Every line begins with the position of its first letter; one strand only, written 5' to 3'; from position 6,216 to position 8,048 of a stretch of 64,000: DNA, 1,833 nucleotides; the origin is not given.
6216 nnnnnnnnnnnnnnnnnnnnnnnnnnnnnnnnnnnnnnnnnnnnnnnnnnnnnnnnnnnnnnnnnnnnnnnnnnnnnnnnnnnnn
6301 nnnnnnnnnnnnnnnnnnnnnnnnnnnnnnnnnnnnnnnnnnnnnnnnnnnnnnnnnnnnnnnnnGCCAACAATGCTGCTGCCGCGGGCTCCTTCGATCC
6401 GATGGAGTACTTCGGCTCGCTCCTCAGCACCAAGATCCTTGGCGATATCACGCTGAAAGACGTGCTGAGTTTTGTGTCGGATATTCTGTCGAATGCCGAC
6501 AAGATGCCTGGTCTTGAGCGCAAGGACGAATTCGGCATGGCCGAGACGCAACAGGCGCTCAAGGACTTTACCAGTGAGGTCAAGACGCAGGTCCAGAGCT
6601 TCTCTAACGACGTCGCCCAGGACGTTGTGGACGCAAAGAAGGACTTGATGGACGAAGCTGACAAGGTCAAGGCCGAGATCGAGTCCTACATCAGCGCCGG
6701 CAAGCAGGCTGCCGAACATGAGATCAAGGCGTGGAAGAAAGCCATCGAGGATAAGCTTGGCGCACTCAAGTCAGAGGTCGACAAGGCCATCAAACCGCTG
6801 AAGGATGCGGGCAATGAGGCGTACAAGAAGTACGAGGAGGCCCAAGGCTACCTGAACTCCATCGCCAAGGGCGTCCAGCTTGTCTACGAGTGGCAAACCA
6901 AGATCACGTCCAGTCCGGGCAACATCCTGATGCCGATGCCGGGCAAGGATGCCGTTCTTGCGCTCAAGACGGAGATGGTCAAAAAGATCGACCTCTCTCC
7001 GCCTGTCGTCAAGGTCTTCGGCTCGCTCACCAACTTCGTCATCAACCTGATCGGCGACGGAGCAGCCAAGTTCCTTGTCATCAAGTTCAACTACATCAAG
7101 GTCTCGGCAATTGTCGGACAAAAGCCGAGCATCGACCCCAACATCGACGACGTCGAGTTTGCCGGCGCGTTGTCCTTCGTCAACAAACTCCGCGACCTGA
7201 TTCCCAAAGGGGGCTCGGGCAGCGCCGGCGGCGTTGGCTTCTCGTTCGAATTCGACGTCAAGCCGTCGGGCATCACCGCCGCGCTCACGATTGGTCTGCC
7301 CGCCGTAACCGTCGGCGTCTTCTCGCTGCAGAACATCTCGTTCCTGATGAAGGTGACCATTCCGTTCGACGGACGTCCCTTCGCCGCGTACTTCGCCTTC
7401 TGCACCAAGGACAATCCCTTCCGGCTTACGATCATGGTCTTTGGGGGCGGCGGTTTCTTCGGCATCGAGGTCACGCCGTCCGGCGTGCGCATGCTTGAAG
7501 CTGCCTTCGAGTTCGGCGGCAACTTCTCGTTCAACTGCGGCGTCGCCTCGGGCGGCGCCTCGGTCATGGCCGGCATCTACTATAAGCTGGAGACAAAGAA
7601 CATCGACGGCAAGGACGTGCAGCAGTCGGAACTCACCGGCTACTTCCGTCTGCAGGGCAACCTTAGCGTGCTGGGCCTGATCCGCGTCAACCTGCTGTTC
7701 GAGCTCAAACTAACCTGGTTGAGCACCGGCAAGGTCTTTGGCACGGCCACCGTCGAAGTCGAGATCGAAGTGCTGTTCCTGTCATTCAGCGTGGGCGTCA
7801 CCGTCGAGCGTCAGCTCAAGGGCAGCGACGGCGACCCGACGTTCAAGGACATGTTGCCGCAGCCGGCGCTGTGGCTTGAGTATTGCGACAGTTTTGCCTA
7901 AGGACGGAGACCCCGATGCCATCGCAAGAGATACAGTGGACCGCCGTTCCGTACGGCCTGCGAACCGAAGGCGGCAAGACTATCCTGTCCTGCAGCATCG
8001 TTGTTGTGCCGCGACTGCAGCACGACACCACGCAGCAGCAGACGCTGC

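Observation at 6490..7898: C-terminal membrane-inserting-like module of giant ORF 1: an apolipoprotein-like coiled coil followed by a roughly 230-aa Gly-rich amphipathic beta region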

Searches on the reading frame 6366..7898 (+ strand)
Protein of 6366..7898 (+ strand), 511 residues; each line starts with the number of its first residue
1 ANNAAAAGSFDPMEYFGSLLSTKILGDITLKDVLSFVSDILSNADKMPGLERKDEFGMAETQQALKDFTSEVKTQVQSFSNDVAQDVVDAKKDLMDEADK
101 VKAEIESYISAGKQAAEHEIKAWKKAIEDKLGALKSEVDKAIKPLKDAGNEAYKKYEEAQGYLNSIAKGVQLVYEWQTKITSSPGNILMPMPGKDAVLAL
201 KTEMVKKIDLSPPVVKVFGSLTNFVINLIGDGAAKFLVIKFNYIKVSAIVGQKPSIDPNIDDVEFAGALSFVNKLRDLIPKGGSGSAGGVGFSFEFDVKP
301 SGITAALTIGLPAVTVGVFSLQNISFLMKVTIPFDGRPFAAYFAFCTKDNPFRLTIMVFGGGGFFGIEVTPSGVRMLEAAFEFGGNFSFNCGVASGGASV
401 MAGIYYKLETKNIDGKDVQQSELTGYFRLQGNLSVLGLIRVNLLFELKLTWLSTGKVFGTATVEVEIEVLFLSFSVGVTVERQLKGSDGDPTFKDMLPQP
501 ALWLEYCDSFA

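Call 28: predict_structure(alignment_id=A1)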
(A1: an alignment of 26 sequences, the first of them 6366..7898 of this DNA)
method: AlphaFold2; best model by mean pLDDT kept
length: 511 residues; sequences in the alignment: 26
mean_pLDDT: 65.8   pTM: 0.49
mean pLDDT of the five models: 65.8, 65.5, 65.4, 62.8, 61.9
residues with pLDDT >= 90: 5; 70-90: 194; 50-70: 243; < 50: 69
segments of 3 or more residues with pLDDT < 50: 1-10, 52-60, 111-117, 167-172, 206-208, 210-212, 279-290, 487-489, 491-494, 506-511
pLDDT, mean of each block of 10 residues (from residue 1): 35 60 58 66 59 40 61 66 69 74 60 47 65 70 66 63 52 60 71 76 51 59 71 62 68 63 65 51 36 56 62 60 72 65 79 76 81 77 79 81 85 73 86 84 89 79 85 80 60 55 52 33
secondary structure, 60 per line:
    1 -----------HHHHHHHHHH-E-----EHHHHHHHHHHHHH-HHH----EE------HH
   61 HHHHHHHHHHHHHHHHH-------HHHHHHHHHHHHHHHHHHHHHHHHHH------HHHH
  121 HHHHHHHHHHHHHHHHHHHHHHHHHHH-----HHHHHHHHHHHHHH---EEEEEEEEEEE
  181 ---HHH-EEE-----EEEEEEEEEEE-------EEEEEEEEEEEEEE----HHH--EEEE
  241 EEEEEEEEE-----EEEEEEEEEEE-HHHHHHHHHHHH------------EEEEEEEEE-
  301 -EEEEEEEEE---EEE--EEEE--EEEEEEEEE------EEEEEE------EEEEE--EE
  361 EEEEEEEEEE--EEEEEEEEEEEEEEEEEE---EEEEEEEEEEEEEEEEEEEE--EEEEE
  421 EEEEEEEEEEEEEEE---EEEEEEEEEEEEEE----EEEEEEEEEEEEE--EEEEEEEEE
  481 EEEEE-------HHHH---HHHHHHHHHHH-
elements in order: H12-21 H30-42 H59-77 H85-110 H117-147 H153-166 E170-180 E188-190 E196-206 E214-227 E237-249 E255-265 H267-278 E291-299 E302-310 E314-316 E319-322 E325-333 E340-345 E352-356 E359-370 E373-390 E394-413 E416-435 E439-452 E457-469 E472-485 H493-496 H500-510

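Call 31: fold_search(model_id=the predicted structure, library=pdb)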
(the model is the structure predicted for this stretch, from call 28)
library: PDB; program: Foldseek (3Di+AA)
matches with E <= 10: 730; with E <= 0.001: 0
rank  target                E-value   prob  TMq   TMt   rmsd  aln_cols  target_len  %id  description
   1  6i7s_H                1.6e-03  0.21  0.09  0.06  26.2       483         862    8  Microsomal triglyceride transfer protein (released 2019-08-21)
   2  9h80_M                1.8e-03  0.87  0.20  0.24  28.9       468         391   10  Structure of the outer membrane exopolysaccharide transporter PelBC (released 2025-06-11)
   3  8ae1_A                2.7e-03  0.89  0.21  0.13  18.1       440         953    8  Structure of trimeric SlpA outer membrane protein (released 2022-11-30)
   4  6ehe                  2.9e-03  0.94  0.20  0.30  17.9       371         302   10  OmpTdeltaL8 (loop L8 deletion mutant of OmpT), an outer membrane protein of Vibrio cholerae (released 2018-04-25)
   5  6i7s_G                4.2e-03  0.09  0.07  0.06  26.3       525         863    9  Microsomal triglyceride transfer protein (released 2019-08-21)
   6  9rqi_A                1.6e-02  0.54  0.19  0.18  18.9       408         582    8  Cryo-EM structure of Shigella flexneri LptDE bound by phage RBP reveals N-terminal strand insertion into lateral gate (released 2025-12-10)
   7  4v3h_B                1.7e-02  0.77  0.21  0.31  18.8       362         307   10  Crystal structure of CymA from Klebsiella oxytoca (released 2015-06-03)
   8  8h1s_A                2.4e-02  0.41  0.17  0.12  20.0       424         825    8  Crystal structure of apo-LptDE complex (released 2023-10-11)
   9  8bo2_P                2.4e-02  0.20  0.12  0.18  29.9       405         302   10  BAM-EspP complex structure with BamA-S425C/EspP-S1299C mutations in nanodisc (released 2023-04-26)
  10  9n2e_A                2.5e-02  0.77  0.23  0.21  13.4       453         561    8  Cryo-EM structure of F. johnsoniae BamAP (released 2025-07-09)
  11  6ehf                  2.7e-02  0.82  0.22  0.33  18.5       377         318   10  OmpT (in-vitro folded), an outer membrane protein Vibrio cholerae (trimer form) (released 2018-04-25)
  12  9rpt_A                3.0e-02  0.30  0.17  0.16  19.4       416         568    9  Cryo-EM structure of the open state of Shigella flexneri LptDE bound by the RBP of Oekolampad phage (released 2025-12-10)
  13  9b8a                  3.1e-02  0.44  0.21  0.20  28.9       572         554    8  Cryo-EM structure of E. coli cellulose synthase subunit C (released 2025-02-19)
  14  9rpw_A                3.7e-02  0.47  0.20  0.19  17.9       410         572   10  Cryo-EM structure of Shigella flexneri LptDE dimer: closed-state unbound and open-state bound by Oekolampad phage RBP (released 2025-12-10)
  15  3qq2_A                3.9e-02  0.15  0.12  0.20  25.1       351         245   10  Crystal Structure of the Beta Domain of the Bordetella Autotransporter Brka (released 2011-04-13)
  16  5wix                  4.1e-02  0.09  0.11  0.13  25.0       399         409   10  Crystal structure of P47 of Clostridium botulinum E1 (released 2017-10-25)
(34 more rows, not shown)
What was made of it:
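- Tried and rejected: The first AF2 model (residues 1201-1711, 26 sequences) was too weak at pLDDT 65.8 (call 28), and its Foldseek hits were non-significant (call 31).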

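Call 53: search_solved_structures(query=A1, max_evalue=10)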
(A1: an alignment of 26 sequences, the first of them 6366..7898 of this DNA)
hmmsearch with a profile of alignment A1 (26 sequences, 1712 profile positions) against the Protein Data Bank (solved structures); distinct sequences matched with E-value up to 10: 106 (the best 60 are shown).
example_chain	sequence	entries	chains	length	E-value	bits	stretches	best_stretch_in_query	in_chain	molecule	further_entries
3s84_A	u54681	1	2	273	5.3e-05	24.1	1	1243-1407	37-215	Apolipoprotein A-IV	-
9yop_A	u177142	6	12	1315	0.0001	23.1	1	1232-1358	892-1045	Myosin-7,General control transcription factor GCN4,Enhanced Green fluorescent protein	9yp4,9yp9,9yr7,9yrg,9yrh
1ya9_A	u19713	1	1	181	0.00063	20.5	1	1231-1339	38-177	Apolipoprotein E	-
1ls4_A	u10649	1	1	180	0.0011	19.7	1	1242-1361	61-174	Apolipophorin-III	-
1aep_A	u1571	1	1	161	0.0014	19.3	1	1242-1361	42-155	APOLIPOPHORIN III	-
2n5e_A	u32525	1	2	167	0.0016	19.1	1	1256-1366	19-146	Apolipoprotein A-I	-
6pts_A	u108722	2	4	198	0.0018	19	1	1249-1365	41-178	Apolipoprotein A-I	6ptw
2msc_A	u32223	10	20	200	0.002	18.8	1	1249-1365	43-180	Apolipoprotein A-I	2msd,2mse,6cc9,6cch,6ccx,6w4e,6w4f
4v6m_A0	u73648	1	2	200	0.0021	18.7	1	1249-1365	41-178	Apolipoprotein A-I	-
1av1_A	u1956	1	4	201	0.0024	18.6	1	1249-1365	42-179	APOLIPOPROTEIN A-I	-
2l7b_A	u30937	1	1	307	0.0028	18.3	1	1220-1375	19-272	Apolipoprotein E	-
3k2s_A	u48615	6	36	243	0.003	18.2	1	1249-1365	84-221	Apolipoprotein A-I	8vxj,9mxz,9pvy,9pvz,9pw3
7kjr_C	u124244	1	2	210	0.0032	18.1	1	1249-1366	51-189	Apolipoprotein A-I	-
8eqs_C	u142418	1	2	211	0.0032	18.1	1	1249-1366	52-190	Apolipoprotein A-I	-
6clz_B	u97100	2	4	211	0.0038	17.9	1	1256-1364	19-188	Apolipoprotein A-I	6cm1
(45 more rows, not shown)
